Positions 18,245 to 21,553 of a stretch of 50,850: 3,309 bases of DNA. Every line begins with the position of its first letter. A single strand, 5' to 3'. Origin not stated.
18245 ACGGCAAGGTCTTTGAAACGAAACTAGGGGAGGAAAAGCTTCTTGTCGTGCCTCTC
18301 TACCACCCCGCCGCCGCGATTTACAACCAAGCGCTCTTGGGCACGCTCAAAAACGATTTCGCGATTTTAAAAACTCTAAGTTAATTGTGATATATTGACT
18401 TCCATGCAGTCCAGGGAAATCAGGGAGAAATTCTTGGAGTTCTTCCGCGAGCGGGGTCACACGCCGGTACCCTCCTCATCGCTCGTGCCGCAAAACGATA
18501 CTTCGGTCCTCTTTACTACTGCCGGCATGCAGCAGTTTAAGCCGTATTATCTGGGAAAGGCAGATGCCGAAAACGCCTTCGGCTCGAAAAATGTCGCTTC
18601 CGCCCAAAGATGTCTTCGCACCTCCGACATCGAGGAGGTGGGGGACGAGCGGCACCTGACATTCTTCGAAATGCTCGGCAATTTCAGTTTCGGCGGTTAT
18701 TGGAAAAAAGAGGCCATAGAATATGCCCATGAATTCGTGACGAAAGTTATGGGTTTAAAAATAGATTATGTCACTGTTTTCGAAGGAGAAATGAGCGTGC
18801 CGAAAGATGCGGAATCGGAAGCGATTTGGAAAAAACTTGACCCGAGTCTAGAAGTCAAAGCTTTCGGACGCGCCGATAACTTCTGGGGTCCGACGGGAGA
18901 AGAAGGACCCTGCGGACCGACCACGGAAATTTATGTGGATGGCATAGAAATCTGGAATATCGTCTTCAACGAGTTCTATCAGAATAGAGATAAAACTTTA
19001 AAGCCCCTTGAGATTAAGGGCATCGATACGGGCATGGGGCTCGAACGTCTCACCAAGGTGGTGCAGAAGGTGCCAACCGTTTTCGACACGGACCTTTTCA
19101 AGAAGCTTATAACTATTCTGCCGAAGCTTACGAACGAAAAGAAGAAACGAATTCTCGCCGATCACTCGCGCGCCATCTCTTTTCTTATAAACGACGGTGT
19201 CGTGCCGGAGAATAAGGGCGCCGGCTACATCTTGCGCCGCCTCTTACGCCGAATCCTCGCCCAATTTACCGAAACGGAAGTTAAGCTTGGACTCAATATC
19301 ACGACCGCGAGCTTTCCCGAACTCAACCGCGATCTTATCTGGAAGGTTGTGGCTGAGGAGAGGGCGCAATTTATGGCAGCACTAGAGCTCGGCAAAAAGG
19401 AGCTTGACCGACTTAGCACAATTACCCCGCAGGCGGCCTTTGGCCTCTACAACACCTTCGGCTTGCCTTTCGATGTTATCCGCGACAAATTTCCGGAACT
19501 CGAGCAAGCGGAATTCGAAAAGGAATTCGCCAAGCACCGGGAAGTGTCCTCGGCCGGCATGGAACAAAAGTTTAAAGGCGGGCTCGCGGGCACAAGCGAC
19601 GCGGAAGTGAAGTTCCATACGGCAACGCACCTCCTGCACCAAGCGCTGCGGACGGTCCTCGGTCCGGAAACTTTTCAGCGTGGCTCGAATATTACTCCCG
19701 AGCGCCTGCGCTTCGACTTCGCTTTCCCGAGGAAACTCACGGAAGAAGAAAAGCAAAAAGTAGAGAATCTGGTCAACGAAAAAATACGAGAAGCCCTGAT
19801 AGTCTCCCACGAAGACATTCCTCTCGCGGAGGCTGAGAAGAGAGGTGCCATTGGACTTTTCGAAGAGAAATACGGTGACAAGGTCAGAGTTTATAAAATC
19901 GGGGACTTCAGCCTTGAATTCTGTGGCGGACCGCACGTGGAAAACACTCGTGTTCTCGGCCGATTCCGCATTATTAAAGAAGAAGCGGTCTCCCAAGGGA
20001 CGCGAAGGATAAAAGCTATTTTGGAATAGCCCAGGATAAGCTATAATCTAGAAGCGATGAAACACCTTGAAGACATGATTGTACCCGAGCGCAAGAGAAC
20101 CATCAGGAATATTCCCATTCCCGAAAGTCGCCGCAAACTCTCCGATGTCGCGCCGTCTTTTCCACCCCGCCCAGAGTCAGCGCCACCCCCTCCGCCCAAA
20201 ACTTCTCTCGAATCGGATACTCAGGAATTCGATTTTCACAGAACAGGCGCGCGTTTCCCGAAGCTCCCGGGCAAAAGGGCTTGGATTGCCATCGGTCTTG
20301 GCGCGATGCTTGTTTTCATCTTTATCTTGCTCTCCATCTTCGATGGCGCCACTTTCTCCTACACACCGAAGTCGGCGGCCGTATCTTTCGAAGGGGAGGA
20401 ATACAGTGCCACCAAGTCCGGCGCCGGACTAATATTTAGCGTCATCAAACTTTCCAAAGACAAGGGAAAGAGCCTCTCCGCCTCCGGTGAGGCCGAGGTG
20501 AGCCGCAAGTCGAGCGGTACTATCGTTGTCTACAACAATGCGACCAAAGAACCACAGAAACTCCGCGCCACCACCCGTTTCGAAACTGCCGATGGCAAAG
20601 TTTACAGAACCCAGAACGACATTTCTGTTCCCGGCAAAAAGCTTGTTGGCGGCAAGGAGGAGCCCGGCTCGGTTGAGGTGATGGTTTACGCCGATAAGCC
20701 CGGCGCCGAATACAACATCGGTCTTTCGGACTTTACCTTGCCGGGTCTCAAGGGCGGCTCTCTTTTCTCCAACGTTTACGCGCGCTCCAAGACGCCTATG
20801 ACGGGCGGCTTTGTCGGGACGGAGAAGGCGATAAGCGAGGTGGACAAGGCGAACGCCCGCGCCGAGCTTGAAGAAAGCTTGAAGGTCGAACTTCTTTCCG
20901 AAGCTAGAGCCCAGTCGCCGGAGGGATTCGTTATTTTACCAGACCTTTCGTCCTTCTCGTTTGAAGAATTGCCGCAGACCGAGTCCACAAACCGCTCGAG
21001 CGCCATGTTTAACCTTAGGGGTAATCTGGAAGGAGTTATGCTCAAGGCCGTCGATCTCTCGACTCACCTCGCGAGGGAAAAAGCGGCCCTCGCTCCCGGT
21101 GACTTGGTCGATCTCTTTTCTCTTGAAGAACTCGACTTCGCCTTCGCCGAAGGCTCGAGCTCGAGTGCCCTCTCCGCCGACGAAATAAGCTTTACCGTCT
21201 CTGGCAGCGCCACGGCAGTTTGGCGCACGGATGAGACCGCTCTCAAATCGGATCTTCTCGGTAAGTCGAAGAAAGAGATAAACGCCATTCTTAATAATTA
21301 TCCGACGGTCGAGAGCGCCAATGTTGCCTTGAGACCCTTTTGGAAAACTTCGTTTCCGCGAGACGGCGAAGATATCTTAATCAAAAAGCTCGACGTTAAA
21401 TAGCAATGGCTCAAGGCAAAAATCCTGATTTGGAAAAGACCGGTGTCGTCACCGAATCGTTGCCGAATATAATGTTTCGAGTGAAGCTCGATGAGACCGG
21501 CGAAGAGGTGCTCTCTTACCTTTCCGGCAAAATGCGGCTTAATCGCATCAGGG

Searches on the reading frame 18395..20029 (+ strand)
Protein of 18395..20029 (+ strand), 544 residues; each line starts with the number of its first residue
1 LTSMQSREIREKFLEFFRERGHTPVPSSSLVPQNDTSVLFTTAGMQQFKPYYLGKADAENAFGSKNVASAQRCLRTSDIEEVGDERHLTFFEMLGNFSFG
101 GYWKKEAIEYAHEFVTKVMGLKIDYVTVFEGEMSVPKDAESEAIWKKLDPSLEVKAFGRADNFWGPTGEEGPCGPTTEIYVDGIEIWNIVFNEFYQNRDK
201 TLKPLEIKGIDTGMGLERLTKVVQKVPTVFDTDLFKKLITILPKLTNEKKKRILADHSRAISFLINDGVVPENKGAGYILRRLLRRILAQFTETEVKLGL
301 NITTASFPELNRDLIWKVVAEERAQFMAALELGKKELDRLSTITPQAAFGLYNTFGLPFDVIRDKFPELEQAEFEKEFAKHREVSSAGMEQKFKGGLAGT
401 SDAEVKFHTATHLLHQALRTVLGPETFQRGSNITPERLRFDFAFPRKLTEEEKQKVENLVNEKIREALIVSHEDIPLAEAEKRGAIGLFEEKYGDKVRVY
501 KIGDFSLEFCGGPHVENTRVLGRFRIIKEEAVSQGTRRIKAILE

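Call 27: search_protein_families(library=pfam, proteins=[window:18395-20029:+], max_evalue=0.001)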
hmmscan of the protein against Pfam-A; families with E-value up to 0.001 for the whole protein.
window:18395-20029:+ (544 aa): 2 families
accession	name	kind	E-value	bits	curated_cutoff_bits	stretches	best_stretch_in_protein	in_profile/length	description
PF01411.24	tRNA-synt_2c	-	4.9e-104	349.3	30.3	1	8-393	1-436/552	tRNA synthetases class II (A)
PF07973.19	tRNA_SAD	-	2.5e-17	63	24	1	497-539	1-43/44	Threonyl and Alanyl tRNA synthetase second additional domain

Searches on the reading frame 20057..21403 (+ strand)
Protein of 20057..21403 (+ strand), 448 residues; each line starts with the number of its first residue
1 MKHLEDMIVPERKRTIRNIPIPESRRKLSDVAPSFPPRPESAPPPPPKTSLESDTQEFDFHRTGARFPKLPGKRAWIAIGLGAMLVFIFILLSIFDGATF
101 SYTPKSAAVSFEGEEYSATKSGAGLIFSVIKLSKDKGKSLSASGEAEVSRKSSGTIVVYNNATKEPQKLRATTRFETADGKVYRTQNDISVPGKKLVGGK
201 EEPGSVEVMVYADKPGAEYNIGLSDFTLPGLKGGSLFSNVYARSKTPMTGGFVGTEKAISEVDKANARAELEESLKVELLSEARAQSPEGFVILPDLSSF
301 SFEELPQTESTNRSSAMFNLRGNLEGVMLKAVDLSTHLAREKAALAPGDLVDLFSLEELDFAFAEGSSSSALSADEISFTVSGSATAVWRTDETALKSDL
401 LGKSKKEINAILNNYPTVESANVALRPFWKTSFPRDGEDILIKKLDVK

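Call 27: search_protein_families(library=pfam, proteins=[window:20057-21403:+], max_evalue=0.001)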
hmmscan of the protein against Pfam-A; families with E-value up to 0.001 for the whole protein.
window:20057-21403:+ (448 aa): 1 family
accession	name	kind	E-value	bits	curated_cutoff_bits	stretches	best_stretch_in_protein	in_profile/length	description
PF21110.3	GlxA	-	1.3e-06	29.5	27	1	151-241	1-99/105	GlxA beta barrel domain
